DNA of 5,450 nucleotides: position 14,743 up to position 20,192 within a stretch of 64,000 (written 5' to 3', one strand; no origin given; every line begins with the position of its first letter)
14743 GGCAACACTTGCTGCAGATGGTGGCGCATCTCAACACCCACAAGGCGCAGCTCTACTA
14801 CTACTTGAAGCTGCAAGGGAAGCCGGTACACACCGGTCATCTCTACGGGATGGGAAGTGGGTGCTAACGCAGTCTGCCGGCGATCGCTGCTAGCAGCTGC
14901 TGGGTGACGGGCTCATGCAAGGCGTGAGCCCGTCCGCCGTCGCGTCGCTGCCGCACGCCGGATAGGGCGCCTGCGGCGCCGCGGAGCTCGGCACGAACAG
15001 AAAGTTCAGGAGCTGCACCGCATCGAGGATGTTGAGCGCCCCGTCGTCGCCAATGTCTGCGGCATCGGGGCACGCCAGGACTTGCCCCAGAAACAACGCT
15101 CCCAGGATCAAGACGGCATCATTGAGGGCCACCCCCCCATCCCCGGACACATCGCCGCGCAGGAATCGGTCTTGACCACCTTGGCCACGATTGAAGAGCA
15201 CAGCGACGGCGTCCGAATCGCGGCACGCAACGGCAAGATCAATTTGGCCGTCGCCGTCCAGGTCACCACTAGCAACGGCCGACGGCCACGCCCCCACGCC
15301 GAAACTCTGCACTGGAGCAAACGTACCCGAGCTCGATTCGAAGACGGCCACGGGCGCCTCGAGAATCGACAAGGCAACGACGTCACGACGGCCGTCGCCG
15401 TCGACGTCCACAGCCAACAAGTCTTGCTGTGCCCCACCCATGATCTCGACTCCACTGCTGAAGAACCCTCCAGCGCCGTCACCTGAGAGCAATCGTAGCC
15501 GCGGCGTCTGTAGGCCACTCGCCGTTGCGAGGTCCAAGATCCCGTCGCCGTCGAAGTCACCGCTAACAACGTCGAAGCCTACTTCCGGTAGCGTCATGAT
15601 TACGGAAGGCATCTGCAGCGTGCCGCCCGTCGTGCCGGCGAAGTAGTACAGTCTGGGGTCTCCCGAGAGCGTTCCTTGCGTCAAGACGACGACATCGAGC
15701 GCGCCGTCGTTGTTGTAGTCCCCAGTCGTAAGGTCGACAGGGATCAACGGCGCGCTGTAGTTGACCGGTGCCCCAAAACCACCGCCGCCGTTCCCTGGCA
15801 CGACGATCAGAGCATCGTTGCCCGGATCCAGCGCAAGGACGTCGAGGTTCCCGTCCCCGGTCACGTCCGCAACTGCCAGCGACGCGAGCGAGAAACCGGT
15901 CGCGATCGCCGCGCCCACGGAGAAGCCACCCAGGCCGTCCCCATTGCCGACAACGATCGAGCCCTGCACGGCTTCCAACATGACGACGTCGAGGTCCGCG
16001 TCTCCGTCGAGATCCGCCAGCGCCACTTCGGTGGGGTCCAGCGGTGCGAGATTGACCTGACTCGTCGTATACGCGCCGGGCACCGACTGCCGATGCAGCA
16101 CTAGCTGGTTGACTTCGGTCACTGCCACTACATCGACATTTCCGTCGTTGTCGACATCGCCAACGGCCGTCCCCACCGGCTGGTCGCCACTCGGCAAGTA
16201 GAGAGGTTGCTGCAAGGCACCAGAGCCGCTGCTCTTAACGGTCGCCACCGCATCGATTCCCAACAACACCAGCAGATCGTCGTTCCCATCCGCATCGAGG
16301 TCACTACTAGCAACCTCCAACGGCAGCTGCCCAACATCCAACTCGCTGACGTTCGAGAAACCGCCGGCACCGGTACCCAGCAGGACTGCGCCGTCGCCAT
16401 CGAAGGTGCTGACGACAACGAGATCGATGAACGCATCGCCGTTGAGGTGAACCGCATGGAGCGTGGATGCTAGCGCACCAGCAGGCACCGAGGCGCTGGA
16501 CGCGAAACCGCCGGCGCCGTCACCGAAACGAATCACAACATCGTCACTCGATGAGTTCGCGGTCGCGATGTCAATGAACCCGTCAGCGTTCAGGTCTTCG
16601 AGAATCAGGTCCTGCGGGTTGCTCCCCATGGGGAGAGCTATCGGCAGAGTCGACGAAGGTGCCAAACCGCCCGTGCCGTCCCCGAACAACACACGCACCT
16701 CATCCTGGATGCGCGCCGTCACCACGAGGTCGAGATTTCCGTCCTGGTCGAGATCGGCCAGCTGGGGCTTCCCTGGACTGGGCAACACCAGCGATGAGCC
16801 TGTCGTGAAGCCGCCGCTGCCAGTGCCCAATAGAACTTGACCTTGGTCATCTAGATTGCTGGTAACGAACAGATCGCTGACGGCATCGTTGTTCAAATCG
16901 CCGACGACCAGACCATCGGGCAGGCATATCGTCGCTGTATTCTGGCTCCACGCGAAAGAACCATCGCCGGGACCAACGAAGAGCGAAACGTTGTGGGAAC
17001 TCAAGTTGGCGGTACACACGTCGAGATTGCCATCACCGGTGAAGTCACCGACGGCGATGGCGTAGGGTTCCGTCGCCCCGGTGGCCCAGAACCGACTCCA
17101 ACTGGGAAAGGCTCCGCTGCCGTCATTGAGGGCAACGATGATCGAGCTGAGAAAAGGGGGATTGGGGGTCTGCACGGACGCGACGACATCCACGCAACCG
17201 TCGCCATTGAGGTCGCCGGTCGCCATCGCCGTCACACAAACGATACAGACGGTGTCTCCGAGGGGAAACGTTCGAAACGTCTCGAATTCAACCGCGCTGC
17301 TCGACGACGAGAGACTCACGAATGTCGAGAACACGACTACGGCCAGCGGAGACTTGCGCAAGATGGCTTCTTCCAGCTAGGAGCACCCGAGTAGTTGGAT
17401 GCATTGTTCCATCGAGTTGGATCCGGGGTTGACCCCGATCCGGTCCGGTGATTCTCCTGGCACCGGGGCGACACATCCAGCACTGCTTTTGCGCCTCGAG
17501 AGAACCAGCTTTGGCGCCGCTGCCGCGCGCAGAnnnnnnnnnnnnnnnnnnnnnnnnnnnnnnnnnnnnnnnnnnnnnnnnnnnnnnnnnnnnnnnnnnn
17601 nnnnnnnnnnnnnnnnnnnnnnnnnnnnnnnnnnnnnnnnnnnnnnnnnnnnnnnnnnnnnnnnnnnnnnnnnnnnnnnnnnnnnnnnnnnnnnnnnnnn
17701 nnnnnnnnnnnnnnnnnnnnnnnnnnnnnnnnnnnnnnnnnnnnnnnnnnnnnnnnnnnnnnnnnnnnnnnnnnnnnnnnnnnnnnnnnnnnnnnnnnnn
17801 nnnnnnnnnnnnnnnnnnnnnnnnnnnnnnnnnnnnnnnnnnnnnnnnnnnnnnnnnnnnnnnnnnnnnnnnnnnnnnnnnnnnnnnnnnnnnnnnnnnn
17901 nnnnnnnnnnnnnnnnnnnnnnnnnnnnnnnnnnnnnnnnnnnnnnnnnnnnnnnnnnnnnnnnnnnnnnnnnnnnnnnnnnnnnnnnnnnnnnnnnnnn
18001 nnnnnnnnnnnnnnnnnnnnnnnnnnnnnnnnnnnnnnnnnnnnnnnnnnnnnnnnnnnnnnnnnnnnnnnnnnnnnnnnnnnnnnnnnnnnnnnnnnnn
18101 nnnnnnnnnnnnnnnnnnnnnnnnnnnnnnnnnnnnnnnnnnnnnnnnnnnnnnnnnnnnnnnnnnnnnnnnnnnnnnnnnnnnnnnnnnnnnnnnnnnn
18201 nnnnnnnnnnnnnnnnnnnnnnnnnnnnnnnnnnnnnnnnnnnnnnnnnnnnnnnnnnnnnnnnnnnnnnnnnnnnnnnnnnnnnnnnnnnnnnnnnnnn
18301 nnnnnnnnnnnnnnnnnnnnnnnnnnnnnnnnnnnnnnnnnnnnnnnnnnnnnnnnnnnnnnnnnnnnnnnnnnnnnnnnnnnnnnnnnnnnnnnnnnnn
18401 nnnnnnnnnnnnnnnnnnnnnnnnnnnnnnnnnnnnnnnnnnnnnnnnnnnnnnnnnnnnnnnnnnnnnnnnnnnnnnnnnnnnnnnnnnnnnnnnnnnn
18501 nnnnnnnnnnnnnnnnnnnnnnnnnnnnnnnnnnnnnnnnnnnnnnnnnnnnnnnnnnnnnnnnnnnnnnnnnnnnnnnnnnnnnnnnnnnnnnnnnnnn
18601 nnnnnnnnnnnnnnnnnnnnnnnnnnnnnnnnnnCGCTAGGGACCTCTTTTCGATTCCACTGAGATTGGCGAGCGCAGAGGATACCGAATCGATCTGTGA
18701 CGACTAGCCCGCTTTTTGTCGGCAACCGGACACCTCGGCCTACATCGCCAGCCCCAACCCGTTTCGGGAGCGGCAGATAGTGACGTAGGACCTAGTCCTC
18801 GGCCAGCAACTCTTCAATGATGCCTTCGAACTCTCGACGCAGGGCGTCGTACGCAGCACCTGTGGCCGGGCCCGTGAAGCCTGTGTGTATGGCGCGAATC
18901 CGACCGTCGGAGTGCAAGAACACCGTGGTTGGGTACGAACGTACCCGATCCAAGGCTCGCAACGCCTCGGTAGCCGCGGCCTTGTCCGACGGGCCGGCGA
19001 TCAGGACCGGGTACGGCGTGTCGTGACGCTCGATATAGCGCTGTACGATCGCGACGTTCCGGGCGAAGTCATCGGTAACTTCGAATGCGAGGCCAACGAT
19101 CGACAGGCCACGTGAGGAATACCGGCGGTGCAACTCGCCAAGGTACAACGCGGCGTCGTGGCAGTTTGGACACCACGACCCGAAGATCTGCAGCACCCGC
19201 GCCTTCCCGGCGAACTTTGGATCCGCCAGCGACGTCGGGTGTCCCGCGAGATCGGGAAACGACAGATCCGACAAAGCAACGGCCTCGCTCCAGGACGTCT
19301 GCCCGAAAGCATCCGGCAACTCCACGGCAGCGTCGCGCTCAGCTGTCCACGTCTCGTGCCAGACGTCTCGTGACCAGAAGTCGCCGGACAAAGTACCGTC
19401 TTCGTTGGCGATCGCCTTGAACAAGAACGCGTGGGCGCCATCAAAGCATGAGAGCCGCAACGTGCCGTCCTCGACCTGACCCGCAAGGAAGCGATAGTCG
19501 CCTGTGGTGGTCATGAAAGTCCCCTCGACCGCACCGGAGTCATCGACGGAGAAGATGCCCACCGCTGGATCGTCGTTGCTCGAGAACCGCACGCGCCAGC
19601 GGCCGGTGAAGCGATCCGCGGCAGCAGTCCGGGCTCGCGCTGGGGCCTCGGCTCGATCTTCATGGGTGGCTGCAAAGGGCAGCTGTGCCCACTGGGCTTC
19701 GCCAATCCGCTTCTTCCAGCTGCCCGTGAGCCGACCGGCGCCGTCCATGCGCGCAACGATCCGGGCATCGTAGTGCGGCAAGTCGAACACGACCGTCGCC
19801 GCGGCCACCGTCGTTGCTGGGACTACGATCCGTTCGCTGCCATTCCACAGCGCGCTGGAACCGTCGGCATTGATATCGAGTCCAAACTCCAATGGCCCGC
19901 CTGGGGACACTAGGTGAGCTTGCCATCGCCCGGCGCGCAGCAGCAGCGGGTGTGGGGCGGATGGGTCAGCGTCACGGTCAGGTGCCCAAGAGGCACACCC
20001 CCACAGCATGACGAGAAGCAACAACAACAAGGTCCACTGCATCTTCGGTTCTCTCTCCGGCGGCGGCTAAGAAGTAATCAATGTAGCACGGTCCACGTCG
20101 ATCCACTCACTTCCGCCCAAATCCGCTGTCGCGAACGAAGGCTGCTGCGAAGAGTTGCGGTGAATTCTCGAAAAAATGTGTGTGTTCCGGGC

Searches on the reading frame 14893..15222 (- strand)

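Call 80: search_protein_families(library=ncbifam, proteins=[window:14893-15222:-], max_evalue=1)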
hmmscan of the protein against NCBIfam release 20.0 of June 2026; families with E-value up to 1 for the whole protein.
window:14893-15222:- (110 aa): 1 family
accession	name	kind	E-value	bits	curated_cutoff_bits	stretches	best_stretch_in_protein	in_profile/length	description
NF049990.1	CellobisidaseCelK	equivalog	0.0072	14.5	1700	1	16-76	823-883/889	cellulose 1,4-beta-cellobiosidase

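Call 81: search_protein_families(library=pfam, proteins=[window:14893-15222:-], max_evalue=1)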
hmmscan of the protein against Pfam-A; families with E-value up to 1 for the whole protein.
window:14893-15222:- (110 aa): 1 family
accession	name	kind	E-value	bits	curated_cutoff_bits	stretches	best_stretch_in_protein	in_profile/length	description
PF00404.24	Dockerin_1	-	0.0047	17.5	22.9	1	23-75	2-56/57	Dockerin type I domain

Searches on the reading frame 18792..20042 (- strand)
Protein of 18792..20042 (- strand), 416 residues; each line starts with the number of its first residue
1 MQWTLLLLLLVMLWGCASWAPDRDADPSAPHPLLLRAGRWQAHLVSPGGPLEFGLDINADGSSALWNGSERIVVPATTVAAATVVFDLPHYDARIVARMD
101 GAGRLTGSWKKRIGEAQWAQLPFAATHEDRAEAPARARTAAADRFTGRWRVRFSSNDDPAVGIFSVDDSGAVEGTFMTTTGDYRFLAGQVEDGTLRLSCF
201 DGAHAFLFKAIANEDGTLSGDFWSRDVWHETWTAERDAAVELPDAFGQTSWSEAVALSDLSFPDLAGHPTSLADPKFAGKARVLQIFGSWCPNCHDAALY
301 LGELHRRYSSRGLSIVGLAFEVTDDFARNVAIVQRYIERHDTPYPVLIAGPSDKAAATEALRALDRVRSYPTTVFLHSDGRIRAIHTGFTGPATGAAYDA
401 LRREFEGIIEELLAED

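Call 25: search_protein_families(library=pfam, proteins=[window:18792-20042:-], max_evalue=0.001)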
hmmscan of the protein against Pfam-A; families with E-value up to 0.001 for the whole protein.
window:18792-20042:- (416 aa): 2 families
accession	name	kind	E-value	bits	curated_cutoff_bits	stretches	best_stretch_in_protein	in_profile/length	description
PF08534.16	Redoxin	-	1.1e-11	45.2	26.6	1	259-390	8-136/148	Redoxin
PF00578.27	AhpC-TSA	-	8.5e-09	35.9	26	1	259-384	7-123/124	AhpC/TSA family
